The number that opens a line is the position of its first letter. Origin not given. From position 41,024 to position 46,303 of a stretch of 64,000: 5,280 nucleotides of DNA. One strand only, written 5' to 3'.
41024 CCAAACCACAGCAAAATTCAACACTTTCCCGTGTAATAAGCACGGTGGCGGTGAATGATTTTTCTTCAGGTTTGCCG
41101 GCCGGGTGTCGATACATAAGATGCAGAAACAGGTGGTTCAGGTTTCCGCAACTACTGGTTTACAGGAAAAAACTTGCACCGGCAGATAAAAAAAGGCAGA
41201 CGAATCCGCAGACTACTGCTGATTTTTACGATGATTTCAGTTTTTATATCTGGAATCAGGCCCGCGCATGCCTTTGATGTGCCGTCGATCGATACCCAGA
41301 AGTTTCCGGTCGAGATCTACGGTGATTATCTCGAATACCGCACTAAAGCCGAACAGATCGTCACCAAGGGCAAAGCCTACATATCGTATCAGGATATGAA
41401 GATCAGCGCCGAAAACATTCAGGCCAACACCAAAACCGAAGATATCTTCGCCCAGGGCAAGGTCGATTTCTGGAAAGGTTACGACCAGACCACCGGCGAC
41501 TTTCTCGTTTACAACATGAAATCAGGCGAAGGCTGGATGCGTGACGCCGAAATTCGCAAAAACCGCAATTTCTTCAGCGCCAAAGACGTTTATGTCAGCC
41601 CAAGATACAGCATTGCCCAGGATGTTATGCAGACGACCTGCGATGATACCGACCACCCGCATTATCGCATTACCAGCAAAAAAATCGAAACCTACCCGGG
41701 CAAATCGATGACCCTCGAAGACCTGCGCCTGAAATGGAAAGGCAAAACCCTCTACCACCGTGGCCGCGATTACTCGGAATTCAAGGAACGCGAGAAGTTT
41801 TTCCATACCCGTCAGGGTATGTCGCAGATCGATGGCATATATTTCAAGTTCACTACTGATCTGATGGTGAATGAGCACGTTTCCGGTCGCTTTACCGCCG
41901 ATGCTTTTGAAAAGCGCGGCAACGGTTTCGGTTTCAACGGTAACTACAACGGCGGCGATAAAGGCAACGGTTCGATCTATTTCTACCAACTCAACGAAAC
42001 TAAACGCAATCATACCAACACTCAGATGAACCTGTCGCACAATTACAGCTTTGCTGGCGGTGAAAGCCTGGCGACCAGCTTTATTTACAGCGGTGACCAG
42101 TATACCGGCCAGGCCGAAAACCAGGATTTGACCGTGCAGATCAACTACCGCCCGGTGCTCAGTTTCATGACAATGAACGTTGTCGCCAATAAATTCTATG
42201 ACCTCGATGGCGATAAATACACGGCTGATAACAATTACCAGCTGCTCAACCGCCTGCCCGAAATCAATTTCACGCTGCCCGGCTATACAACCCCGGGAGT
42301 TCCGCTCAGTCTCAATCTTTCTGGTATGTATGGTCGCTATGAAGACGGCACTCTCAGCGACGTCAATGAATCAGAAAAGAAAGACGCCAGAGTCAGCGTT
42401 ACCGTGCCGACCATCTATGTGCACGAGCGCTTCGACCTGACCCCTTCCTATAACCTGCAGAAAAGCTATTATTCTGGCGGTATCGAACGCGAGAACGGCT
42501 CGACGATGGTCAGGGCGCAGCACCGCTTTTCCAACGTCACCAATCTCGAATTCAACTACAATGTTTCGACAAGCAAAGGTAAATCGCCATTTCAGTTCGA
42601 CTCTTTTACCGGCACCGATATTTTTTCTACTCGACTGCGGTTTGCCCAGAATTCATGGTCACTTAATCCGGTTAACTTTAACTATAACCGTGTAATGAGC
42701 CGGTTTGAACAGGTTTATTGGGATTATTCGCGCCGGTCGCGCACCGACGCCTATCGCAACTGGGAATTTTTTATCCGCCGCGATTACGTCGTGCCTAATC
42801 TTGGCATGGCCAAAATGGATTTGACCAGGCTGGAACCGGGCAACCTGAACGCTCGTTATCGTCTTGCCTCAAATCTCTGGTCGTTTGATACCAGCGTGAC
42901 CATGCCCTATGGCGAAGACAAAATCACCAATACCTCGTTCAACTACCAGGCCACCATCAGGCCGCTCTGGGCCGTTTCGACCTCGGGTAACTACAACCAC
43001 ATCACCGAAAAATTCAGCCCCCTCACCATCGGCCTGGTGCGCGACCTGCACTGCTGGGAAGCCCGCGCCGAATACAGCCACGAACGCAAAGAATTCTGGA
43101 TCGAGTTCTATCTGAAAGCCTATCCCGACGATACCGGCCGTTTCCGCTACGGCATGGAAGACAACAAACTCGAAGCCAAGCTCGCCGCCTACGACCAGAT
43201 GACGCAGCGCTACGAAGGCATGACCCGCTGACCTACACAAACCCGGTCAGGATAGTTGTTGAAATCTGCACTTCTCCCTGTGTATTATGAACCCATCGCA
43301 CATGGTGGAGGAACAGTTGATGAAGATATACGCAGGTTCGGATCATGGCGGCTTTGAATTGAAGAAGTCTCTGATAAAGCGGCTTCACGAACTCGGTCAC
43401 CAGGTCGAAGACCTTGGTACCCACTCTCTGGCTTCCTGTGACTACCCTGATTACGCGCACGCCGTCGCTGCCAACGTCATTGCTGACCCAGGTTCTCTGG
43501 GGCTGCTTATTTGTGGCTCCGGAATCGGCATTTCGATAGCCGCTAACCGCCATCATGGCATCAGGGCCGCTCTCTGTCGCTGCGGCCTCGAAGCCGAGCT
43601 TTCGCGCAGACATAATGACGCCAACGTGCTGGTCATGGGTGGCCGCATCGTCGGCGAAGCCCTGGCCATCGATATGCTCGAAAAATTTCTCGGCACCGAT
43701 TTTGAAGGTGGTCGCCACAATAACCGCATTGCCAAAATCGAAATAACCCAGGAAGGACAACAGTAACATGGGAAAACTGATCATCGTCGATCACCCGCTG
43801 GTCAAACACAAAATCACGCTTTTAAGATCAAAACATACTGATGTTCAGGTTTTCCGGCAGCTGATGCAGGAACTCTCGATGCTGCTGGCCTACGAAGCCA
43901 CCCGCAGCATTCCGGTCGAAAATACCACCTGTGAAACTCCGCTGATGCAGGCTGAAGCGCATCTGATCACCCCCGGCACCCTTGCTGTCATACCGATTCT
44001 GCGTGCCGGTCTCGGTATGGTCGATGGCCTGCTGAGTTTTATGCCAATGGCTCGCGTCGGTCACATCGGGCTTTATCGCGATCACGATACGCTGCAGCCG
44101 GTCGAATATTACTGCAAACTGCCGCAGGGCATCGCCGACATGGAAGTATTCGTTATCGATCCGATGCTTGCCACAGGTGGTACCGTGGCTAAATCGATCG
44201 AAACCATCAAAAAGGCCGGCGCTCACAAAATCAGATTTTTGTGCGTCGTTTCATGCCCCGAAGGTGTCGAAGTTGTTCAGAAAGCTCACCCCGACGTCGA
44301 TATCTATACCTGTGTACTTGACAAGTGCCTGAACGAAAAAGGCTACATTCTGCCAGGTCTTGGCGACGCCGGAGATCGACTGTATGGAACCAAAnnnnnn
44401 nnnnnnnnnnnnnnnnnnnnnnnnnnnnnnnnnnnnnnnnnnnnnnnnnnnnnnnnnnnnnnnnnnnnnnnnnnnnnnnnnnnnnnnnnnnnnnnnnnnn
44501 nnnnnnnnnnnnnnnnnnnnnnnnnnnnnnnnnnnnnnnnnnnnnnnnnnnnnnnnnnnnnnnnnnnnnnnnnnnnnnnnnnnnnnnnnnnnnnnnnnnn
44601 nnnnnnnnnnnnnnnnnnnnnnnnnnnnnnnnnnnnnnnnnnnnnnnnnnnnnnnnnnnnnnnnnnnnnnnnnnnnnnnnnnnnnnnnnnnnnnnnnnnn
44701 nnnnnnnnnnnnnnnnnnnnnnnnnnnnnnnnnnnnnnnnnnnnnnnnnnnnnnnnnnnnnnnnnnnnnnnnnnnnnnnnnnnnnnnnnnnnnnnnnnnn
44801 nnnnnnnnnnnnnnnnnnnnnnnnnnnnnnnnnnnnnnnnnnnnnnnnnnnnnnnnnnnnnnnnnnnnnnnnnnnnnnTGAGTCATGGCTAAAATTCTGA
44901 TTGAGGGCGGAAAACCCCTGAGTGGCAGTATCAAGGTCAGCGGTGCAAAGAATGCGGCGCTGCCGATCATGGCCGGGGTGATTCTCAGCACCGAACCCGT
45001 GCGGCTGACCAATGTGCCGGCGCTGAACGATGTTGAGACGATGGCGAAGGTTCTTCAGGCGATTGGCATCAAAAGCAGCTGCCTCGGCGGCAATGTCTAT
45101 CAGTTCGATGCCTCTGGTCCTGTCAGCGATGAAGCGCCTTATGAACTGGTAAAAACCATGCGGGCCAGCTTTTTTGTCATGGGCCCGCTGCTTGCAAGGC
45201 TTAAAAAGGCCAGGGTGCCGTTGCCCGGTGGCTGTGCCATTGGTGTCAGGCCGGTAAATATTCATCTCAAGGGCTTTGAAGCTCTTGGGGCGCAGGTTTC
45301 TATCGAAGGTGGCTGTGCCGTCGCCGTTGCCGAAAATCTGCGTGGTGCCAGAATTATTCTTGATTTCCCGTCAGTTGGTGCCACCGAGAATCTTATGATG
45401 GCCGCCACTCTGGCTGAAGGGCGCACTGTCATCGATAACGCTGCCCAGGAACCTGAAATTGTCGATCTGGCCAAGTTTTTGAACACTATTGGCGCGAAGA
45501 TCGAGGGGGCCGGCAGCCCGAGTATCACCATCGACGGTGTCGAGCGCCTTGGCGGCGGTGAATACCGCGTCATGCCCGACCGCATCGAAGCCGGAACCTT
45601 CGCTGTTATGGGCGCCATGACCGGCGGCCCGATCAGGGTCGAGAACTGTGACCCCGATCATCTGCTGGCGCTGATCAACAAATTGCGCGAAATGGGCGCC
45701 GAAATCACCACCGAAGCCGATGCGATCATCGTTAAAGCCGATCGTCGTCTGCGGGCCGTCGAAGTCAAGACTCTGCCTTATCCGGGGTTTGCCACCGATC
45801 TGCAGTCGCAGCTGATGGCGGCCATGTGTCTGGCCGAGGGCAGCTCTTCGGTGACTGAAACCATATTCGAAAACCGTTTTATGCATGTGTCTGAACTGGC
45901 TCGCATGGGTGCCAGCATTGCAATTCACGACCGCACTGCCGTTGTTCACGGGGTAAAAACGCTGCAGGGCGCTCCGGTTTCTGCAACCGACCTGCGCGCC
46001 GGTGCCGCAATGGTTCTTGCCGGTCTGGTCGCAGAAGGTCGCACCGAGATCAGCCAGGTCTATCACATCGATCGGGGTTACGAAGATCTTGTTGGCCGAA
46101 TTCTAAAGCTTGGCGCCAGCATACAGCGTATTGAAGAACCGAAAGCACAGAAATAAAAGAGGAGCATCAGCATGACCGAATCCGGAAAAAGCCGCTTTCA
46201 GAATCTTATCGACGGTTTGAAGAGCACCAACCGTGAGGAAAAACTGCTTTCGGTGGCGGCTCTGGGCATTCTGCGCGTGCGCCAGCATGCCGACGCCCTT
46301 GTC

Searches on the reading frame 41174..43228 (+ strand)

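Call 10: search_protein_families(library=pfam, proteins=[window:41174-43228:+], max_evalue=0.01)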
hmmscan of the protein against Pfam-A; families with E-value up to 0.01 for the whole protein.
window:41174-43228:+ (685 aa): 2 families
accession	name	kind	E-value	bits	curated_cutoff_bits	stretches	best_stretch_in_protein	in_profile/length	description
PF06835.18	LptC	-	7.1e-05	22.9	21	0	146-180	34-68/175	Lipopolysaccharide-assembly, LptC-related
PF03968.19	LptD_N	-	0.0062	17.2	20.4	0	48-139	2-105/113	LptA/(LptD N-terminal domain) LPS transport protein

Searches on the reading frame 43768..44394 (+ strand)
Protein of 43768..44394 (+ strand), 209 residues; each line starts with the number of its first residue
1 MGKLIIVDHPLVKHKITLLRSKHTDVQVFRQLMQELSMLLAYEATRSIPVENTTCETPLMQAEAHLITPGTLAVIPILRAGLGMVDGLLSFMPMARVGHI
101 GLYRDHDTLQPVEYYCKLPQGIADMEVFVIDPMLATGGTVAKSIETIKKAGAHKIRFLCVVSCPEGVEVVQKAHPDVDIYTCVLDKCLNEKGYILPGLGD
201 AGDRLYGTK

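Call 9: search_protein_families(library=pfam, proteins=[window:43768-44394:+], max_evalue=0.01)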
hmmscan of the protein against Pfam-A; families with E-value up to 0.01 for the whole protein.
window:43768-44394:+ (209 aa): 3 families
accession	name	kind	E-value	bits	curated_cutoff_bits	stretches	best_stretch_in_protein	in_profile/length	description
PF14681.12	UPRTase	-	1.6e-74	250.3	27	1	7-208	2-206/206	Uracil phosphoribosyltransferase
PF00156.33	Pribosyltran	-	2e-09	37.4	26.3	1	72-172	31-135/158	Phosphoribosyl transferase domain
PF24390.1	PRTase-CE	-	0.0078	16.6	27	1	126-185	107-172/253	PRTase-CE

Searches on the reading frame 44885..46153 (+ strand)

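Call 9: search_protein_families(library=pfam, proteins=[window:44885-46153:+], max_evalue=0.01)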
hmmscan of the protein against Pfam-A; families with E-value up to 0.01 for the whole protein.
window:44885-46153:+ (423 aa): 1 family
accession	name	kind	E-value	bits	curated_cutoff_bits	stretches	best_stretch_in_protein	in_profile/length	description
PF00275.25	EPSP_synthase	-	1.4e-111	373.7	22.8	1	7-403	2-414/417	EPSP synthase (3-phosphoshikimate 1-carboxyvinyltransferase)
